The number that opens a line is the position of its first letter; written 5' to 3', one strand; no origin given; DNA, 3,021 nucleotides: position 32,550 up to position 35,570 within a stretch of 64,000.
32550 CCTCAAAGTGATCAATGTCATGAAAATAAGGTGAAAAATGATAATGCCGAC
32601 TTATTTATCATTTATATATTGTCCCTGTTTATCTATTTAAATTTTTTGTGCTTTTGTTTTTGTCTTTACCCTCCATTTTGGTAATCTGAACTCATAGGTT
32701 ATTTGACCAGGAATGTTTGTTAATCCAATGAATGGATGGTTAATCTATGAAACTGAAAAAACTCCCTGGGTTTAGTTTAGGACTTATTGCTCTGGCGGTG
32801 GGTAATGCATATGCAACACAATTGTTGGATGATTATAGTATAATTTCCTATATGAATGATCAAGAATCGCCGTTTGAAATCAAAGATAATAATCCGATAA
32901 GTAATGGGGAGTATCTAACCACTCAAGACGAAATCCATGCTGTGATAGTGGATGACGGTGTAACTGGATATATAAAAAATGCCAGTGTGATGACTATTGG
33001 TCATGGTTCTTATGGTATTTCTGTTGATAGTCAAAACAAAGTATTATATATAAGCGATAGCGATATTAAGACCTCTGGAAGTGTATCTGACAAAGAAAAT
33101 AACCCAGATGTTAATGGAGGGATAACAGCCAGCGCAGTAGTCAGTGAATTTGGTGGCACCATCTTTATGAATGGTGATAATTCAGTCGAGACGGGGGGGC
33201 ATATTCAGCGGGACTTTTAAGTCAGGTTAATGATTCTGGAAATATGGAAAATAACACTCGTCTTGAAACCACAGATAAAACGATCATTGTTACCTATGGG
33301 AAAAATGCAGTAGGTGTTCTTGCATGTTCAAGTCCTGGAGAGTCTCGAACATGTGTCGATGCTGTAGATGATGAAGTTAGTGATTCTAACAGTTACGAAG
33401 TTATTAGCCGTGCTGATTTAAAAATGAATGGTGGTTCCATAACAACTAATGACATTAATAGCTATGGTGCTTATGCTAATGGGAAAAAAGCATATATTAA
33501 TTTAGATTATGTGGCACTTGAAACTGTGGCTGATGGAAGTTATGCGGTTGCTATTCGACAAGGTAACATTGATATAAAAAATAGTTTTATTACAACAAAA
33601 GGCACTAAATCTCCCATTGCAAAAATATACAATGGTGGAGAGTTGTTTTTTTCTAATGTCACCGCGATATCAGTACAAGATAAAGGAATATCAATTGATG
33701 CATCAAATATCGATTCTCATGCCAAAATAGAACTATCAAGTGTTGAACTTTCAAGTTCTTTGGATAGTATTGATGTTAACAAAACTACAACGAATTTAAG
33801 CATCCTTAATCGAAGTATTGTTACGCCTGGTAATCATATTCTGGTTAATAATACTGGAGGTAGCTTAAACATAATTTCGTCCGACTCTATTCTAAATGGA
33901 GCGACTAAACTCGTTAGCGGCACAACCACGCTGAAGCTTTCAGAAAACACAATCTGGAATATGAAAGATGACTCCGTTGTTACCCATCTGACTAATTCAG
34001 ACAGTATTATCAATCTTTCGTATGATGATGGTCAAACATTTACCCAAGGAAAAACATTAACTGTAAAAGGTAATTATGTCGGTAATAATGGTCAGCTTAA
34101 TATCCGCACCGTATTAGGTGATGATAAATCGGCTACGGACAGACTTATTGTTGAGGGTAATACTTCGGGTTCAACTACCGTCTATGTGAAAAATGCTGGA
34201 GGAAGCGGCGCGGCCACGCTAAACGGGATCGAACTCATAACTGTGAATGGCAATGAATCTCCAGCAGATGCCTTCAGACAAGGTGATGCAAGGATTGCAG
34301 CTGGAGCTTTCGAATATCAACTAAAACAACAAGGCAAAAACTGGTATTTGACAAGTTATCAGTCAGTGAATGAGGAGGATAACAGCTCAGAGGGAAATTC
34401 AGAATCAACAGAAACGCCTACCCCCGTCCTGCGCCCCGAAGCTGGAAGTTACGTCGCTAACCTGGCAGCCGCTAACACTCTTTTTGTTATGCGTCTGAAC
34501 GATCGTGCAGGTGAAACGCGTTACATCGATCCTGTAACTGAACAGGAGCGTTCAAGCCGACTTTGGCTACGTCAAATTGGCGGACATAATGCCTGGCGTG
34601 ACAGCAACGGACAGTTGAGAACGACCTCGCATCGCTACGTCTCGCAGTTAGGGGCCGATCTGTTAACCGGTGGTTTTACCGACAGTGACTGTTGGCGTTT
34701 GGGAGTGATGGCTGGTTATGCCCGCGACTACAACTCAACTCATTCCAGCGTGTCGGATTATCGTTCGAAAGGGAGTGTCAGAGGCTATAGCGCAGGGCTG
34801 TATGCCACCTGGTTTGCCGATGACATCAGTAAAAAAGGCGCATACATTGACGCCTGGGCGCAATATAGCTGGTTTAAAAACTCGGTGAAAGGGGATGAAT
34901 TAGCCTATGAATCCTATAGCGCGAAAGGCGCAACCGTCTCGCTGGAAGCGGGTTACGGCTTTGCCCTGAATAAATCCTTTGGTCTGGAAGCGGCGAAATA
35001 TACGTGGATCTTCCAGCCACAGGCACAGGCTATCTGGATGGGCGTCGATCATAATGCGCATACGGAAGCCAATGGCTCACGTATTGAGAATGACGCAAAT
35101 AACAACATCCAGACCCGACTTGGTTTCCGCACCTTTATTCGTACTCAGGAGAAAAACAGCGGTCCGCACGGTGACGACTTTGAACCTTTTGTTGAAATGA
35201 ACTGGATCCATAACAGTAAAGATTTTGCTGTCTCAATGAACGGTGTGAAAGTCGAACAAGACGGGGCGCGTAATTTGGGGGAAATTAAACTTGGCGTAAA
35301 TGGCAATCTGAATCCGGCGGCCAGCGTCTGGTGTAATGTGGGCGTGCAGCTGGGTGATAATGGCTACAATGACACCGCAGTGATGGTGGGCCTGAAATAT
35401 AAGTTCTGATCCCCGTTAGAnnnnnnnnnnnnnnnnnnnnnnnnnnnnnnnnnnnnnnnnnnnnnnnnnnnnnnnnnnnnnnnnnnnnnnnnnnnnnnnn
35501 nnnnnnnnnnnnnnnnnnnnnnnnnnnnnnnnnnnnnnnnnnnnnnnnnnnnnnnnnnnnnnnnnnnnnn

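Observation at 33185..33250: ycgH autotransporter split by a single G7 homopolymer; one extra G restores an ~880-aa ORF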

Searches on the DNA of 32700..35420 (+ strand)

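Call 3: search_dna_similar(query=window:32700-35420:+, collection=ecoli_genomes, mode=near, max_rows=40, rows=spread)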
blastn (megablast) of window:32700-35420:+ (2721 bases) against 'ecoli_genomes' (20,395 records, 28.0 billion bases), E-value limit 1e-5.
Records with a match: 5090; places in all: 5163; records where one place covers at least 80% of the query: 2142.
Genomes with a match: 5088 of 5426; with a place that covers at least 80% of the query: 2142. Places per genome that has any: lowest 1, median 1, highest 2. On chromosomes: 5151 places; on plasmids: 12.
Best place of each record, by identity: >=99% 80; 95-99% 3964; 90-95% 1046.
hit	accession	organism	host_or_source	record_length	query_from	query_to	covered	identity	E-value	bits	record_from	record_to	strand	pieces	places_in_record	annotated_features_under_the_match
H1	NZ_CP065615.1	Escherichia coli strain FDAARGOS_943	missing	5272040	1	2720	100%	99.8%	0e+0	4996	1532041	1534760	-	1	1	ycgH: autotransporter YcgH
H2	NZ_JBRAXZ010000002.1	Escherichia coli strain PEC011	Pet Dog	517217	1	2720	100%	97.2%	0e+0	4597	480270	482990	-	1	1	ycgH: autotransporter YcgH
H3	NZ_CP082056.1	Escherichia coli strain MS20675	Homo sapiens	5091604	1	2720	100%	97.0%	0e+0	4575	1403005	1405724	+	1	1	ycgH: autotransporter YcgH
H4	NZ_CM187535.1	Escherichia coli strain capsule spontaneous mutant 18b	lab isolate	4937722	1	2720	100%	97.0%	0e+0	4575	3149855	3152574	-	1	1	ycgH: autotransporter YcgH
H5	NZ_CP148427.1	Escherichia coli strain Z1323CEC0013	Chicken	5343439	1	2720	100%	96.7%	0e+0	4506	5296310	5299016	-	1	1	ycgH: autotransporter YcgH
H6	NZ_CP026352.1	Escherichia coli strain 4FA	not applicable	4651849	1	2720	100%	96.6%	0e+0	4501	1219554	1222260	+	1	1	ycgH: autotransporter YcgH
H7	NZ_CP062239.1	Escherichia coli strain AML001_ev03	not applicable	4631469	1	2720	100%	96.6%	0e+0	4501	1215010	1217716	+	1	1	ycgH: autotransporter YcgH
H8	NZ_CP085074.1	Escherichia coli strain P21_SE1_04.20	Homo sapiens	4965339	1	2720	100%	96.6%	0e+0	4501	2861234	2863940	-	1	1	ycgH: autotransporter YcgH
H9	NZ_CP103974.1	Escherichia coli strain DLI.6n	marine sediment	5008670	1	2720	100%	96.6%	0e+0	4501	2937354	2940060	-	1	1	ycgH: autotransporter YcgH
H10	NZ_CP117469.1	Escherichia coli strain B-ZidR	Zidovudine-resistant strain obtained ...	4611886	1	2720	100%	96.6%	0e+0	4501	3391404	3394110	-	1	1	ycgH: autotransporter YcgH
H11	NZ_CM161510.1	Escherichia coli strain TC9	in vitro transconjugant generated by ...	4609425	1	2720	100%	96.6%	0e+0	4501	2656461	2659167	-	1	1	ycgH: autotransporter YcgH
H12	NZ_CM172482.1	Escherichia coli strain GZ2408P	Columba livia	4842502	1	2720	100%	96.6%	0e+0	4501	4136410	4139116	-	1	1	ycgH: autotransporter YcgH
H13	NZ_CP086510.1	Escherichia coli strain Ec-050-T0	Homo sapiens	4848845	1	2720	100%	96.6%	0e+0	4495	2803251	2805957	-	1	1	ycgH: autotransporter YcgH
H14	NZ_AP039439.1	Escherichia coli strain EC529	Gallus gallus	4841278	1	2720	100%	96.6%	0e+0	4495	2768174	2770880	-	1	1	ycgH: autotransporter YcgH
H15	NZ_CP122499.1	Escherichia coli strain W409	chicken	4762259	1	2720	100%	96.5%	0e+0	4490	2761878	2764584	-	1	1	ycgH: autotransporter YcgH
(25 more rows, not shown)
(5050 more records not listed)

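Call 5: get_annotated_region(hit=H1, flank=1500)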
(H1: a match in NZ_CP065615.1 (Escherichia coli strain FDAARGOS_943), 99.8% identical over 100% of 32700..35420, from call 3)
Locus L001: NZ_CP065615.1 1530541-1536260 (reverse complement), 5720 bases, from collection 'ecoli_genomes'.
description: Escherichia coli strain FDAARGOS_943 chromosome, complete genome
organism: Escherichia coli strain FDAARGOS_943 (NCBI taxid 562)
replicon: chromosome; assembly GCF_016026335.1
host: missing; source: missing; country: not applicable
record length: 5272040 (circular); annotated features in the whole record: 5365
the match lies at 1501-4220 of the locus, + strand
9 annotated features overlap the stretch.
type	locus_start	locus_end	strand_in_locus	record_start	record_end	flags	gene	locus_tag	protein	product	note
CDS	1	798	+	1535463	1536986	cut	pdeG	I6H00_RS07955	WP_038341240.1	EAL domain-containing protein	-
CDS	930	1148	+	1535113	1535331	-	ymgF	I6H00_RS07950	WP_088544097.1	cell division-associated protein YmgF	-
CDS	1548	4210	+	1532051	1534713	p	ycgH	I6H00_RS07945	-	autotransporter YcgH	frameshifted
CDS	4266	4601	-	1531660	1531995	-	ymgD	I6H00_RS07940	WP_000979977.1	YmgD family protein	-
CDS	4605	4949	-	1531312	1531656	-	ymgG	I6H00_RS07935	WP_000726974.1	YMGG-like glycine zipper-containing protein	-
CDS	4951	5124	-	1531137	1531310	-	ymgI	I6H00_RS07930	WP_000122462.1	protein YmgI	-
CDS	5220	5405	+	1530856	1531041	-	ymgJ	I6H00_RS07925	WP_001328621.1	protein YmgJ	-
CDS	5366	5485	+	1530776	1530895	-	-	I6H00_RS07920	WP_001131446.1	hypothetical protein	-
CDS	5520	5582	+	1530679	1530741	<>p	-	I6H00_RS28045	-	hypothetical protein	incomplete; partial in the middle of a contig; missing N-terminus and C-terminus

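Call 6: get_annotated_region(hit=H2, flank=1500)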
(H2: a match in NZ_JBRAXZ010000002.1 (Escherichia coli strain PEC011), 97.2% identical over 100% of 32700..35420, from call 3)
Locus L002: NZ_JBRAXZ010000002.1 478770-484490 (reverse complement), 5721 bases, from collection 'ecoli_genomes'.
description: Escherichia coli strain PEC011 plasmid pPEC011-1, whole genome shotgun sequence
organism: Escherichia coli strain PEC011 (NCBI taxid 562)
replicon: plasmid pPEC011-1; assembly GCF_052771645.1
host: Pet Dog; source: Uterus; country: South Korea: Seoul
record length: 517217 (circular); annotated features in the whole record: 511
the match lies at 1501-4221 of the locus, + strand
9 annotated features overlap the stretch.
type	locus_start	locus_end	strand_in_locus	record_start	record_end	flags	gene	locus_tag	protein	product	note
CDS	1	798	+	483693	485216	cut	pdeG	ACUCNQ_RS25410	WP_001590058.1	EAL domain-containing protein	-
CDS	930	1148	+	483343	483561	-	ymgF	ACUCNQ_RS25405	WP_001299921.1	cell division-associated protein YmgF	-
CDS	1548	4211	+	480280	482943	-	ycgH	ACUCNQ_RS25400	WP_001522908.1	autotransporter YcgH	-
CDS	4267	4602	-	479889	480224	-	ymgD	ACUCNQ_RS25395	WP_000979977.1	YmgD family protein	-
CDS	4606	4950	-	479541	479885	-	ymgG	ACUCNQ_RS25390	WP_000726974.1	YMGG-like glycine zipper-containing protein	-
CDS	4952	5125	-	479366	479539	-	ymgI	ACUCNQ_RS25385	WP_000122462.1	protein YmgI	-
CDS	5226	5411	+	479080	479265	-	ymgJ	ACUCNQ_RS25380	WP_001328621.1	protein YmgJ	-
CDS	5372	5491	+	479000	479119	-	-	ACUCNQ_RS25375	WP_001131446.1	hypothetical protein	-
CDS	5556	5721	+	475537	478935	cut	ypjA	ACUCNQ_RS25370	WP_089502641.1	adhesin-like autotransporter YpjA/EhaD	-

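Call 7: get_annotated_region(hit=H3, flank=1500)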
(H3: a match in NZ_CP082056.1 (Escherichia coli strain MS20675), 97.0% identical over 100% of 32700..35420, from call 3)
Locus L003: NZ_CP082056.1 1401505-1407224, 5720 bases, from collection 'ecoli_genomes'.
description: Escherichia coli strain MS20675 chromosome, complete genome
organism: Escherichia coli strain MS20675 (NCBI taxid 562)
replicon: chromosome; assembly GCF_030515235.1
host: Homo sapiens; source: CSF; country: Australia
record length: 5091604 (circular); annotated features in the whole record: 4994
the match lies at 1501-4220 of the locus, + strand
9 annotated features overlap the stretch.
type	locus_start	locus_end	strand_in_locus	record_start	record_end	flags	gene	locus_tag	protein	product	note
CDS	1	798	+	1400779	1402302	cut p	pdeG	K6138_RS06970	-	EAL domain-containing protein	internal stop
CDS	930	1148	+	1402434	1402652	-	ymgF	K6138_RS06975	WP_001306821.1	cell division-associated protein YmgF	-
CDS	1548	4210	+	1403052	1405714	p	ycgH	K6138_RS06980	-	autotransporter YcgH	frameshifted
CDS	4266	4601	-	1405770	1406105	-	ymgD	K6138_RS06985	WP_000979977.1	YmgD family protein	-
CDS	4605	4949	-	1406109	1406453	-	ymgG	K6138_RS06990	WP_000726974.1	YMGG-like glycine zipper-containing protein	-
CDS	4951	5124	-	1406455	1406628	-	-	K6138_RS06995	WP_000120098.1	hypothetical protein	-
CDS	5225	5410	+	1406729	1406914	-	ymgJ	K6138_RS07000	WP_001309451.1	hypothetical protein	-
CDS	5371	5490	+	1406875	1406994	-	-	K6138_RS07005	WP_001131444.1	hypothetical protein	-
CDS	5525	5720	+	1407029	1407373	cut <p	-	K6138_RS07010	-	autotransporter outer membrane beta-barrel domain-containing protein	incomplete; partial in the middle of a contig; missing N-terminus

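Call 8: get_annotated_region(hit=H6, flank=1500)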
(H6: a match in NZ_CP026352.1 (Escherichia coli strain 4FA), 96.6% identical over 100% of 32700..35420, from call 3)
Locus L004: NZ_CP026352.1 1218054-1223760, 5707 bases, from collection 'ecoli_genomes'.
description: Escherichia coli strain 4FA chromosome, complete genome
organism: Escherichia coli strain 4FA (NCBI taxid 562)
replicon: chromosome; assembly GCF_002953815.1
host: not applicable; source: not applicable; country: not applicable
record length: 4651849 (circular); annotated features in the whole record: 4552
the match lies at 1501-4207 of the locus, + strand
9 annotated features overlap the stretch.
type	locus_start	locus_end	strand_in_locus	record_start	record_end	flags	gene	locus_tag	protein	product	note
CDS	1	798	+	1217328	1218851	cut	pdeG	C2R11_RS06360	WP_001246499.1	EAL domain-containing protein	-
CDS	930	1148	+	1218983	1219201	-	ymgF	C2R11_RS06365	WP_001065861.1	cell division-associated protein YmgF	-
CDS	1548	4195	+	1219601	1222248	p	ycgH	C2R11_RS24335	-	autotransporter YcgH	frameshifted; internal stop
CDS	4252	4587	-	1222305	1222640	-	ymgD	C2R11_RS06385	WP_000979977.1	YmgD family protein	-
CDS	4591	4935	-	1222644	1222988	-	ymgG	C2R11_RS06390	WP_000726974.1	YMGG-like glycine zipper-containing protein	-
CDS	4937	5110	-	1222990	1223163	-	ymgI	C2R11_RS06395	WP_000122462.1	protein YmgI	-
CDS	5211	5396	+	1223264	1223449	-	ymgJ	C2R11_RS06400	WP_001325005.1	protein YmgJ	-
CDS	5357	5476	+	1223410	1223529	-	-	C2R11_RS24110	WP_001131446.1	hypothetical protein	-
CDS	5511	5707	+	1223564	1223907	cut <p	-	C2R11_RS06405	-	autotransporter outer membrane beta-barrel domain-containing protein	frameshifted; incomplete; partial in the middle of a contig; missing N-terminus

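Call 12: search_dna_similar(query=window:32700-35420:+, collection=ecoli_genomes, mode=near, max_rows=60, rows=best)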
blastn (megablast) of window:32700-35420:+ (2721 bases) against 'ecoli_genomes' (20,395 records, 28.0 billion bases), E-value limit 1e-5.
Records with a match: 5090; places in all: 5163; records where one place covers at least 80% of the query: 2142.
Genomes with a match: 5088 of 5426; with a place that covers at least 80% of the query: 2142. Places per genome that has any: lowest 1, median 1, highest 2. On chromosomes: 5151 places; on plasmids: 12.
Best place of each record, by identity: >=99% 80; 95-99% 3964; 90-95% 1046.
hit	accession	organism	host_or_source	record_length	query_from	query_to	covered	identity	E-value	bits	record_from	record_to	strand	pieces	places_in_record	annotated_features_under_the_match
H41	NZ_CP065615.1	Escherichia coli strain FDAARGOS_943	missing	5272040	1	2720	100%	99.8%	0e+0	4996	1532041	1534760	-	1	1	ycgH: autotransporter YcgH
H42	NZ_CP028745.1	Escherichia coli strain A30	Papio cynocephalus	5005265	1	2720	100%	98.5%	0e+0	4798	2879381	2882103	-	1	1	ycgH: autotransporter YcgH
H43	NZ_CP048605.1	Escherichia coli strain PapRG-06-5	Papio papio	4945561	1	2720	100%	98.5%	0e+0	4796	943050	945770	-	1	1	ycgH: autotransporter YcgH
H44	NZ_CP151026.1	Escherichia coli strain 19KM1831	Dog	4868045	1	2720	100%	98.2%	0e+0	4752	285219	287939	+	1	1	ycgH: autotransporter YcgH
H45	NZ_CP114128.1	Escherichia coli strain PE164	pig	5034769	1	2720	100%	97.9%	0e+0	4704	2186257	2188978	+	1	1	ycgH: autotransporter YcgH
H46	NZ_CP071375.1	Escherichia coli strain E105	fish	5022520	1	2720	100%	97.9%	0e+0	4704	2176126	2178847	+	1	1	ycgH: autotransporter YcgH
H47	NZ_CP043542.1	Escherichia coli strain F2_81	Sus scrofa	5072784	1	2720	100%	97.9%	0e+0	4704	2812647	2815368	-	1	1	ycgH: autotransporter YcgH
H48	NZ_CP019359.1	Escherichia coli strain XH990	Homo sapiens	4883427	1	2720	100%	97.8%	0e+0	4697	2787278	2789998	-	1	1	ycgH: autotransporter YcgH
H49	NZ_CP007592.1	Escherichia coli O157:H16 strain Santai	duck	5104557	1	2720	100%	97.8%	0e+0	4697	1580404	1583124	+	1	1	ycgH: autotransporter YcgH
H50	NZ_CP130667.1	Escherichia coli strain SM107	Homo sapiens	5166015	1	2720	100%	97.8%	0e+0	4697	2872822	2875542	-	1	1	ycgH: autotransporter YcgH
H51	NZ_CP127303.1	Escherichia coli strain APEC37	Gallus gallus domesticus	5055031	1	2720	100%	97.8%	0e+0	4697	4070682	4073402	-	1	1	ycgH: autotransporter YcgH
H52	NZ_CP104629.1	Escherichia coli strain AHM21C2872I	In-house environment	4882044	1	2720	100%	97.8%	0e+0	4697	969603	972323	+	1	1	ycgH: autotransporter YcgH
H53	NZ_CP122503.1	Escherichia coli strain W619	pig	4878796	1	2720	100%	97.8%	0e+0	4697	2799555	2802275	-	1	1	ycgH: autotransporter YcgH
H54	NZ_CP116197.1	Escherichia coli strain DETEC-C31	human clinical specimen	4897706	1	2720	100%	97.8%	0e+0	4697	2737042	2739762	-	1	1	ycgH: autotransporter YcgH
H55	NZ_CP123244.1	Escherichia coli strain YZMc3-1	chicken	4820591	1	2720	100%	97.8%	0e+0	4697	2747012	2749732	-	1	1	ycgH: autotransporter YcgH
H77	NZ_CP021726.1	Escherichia coli strain Combat11I9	Homo sapiens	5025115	1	2720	100%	97.4%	0e+0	4636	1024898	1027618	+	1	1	ycgH: autotransporter YcgH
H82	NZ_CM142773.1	Escherichia coli strain GPEC1446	chicken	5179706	1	2720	100%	97.4%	0e+0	4630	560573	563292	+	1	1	ycgH: autotransporter YcgH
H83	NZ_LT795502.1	Escherichia coli strain KV7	Sus scrofa domestica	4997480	1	2720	100%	97.4%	0e+0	4630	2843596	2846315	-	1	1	ycgH: autotransporter YcgH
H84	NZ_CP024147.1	Escherichia coli strain 14EC033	clinical patient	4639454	1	2720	100%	97.4%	0e+0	4625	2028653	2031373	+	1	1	ycgH: autotransporter YcgH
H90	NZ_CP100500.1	Escherichia coli strain LH50-c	Gallus gallus domesticus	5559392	1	2720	100%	97.4%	0e+0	4625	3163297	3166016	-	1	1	ycgH: autotransporter YcgH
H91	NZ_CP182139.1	Escherichia coli strain CUWW06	wastewater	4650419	1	2720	100%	97.3%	0e+0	4636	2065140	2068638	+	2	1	ycgH: autotransporter YcgH | IS1-like element IS1B family transposase | autotransporter outer membrane beta-barrel domain-containing protein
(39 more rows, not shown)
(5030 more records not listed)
